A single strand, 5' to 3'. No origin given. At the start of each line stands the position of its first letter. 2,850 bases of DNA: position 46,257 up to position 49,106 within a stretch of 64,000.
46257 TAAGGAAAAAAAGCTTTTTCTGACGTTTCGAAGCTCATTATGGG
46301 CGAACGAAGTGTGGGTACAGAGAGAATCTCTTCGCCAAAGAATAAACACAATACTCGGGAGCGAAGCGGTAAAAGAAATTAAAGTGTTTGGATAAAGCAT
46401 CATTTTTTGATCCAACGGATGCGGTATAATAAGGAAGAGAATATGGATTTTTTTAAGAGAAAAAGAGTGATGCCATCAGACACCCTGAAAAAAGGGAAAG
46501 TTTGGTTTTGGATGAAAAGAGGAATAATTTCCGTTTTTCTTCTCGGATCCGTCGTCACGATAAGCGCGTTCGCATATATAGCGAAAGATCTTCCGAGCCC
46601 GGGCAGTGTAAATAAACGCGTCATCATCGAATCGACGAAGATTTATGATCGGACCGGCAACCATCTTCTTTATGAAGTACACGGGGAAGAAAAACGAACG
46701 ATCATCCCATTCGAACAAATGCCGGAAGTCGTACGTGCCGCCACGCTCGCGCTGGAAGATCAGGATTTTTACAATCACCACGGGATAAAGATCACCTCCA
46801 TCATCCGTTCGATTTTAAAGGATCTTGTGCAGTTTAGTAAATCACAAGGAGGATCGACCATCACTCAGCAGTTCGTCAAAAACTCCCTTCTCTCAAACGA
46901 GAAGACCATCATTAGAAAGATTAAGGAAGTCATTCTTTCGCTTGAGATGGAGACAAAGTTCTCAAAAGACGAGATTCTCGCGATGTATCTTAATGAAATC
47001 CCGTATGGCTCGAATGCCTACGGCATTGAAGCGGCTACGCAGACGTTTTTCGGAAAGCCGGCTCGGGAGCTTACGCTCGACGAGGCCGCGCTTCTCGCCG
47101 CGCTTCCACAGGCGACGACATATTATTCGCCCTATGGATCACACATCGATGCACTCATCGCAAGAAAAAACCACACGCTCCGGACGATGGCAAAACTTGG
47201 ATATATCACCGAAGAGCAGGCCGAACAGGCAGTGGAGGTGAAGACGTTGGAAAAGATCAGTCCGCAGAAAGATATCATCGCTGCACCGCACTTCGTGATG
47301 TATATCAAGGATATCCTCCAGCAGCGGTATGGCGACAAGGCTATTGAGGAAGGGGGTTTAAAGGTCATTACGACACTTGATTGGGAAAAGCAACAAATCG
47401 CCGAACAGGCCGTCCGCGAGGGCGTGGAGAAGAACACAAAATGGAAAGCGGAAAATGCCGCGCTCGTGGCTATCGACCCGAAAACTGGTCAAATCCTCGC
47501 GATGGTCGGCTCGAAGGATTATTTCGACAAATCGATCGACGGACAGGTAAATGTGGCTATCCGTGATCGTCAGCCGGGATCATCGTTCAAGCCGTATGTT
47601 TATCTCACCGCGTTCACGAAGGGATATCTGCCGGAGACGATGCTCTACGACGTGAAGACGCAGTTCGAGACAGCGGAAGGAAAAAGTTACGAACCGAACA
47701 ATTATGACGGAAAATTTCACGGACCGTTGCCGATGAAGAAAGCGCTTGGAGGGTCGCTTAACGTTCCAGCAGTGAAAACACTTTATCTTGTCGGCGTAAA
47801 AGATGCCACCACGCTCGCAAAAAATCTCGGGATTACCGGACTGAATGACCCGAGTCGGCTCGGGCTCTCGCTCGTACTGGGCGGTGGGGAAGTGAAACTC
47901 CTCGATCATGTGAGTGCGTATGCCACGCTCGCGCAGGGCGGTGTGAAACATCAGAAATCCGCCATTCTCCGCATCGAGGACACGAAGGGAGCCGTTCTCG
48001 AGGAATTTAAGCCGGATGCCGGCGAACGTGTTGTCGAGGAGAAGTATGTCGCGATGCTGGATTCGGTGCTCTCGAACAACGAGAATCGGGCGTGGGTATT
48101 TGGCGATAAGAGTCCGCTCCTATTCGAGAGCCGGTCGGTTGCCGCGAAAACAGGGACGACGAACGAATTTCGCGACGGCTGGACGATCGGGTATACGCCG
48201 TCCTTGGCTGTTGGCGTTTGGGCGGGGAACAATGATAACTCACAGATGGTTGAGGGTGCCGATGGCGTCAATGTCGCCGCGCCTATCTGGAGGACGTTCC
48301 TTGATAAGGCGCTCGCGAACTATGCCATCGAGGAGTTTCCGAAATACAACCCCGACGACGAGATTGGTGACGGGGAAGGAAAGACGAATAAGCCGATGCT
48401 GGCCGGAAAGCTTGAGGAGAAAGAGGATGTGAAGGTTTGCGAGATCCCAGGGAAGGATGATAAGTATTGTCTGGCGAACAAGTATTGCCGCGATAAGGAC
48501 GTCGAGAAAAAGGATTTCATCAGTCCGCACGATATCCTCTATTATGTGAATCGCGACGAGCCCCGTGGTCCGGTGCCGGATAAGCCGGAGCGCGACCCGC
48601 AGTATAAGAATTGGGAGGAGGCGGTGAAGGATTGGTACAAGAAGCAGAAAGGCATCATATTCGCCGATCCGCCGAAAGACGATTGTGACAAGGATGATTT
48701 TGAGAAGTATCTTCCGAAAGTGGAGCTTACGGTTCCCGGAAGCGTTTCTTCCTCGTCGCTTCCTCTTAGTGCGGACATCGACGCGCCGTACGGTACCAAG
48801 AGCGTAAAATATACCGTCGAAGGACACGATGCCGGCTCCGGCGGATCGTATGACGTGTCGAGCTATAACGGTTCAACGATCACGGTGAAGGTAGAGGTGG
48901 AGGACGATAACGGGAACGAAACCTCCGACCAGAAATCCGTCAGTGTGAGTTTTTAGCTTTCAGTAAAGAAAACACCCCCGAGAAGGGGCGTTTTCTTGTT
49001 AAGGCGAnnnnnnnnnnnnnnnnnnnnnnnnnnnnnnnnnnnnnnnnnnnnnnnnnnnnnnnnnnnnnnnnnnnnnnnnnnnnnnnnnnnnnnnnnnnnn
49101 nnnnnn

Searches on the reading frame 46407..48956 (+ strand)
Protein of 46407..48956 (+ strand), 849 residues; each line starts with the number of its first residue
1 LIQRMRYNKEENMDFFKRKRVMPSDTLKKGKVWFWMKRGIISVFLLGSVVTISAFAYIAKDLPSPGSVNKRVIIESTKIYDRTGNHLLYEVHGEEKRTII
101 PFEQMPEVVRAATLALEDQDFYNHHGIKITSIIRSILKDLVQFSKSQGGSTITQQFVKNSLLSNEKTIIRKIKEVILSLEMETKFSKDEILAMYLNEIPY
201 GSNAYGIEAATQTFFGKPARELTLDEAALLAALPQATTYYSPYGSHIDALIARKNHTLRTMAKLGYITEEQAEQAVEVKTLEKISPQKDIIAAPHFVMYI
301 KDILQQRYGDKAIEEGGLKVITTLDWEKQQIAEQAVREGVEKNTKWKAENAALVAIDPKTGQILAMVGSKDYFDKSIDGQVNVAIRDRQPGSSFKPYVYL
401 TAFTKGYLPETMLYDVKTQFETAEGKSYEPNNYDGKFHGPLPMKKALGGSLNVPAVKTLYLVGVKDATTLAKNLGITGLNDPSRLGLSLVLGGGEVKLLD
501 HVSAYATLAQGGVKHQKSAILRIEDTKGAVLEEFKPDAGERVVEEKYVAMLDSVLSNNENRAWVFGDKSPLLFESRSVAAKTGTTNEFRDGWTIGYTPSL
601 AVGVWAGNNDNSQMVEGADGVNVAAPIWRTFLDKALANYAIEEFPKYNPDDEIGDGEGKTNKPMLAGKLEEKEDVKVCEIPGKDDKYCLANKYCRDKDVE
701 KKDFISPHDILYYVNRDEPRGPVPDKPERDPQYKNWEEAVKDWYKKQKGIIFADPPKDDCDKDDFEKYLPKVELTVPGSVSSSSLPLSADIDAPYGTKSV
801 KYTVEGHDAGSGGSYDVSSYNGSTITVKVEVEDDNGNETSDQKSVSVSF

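Call 9: search_protein_families(library=pfam, proteins=[window:46407-48956:+])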
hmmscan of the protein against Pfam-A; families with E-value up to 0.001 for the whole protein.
window:46407-48956:+ (849 aa): 2 families
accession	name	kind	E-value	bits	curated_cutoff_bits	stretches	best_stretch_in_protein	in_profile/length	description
PF00912.28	Transgly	-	5.6e-59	199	27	1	87-261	4-177/178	Transglycosylase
PF00905.27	Transpeptidase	-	5.6e-22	78.7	22.1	1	352-632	2-298/299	Penicillin binding protein transpeptidase domain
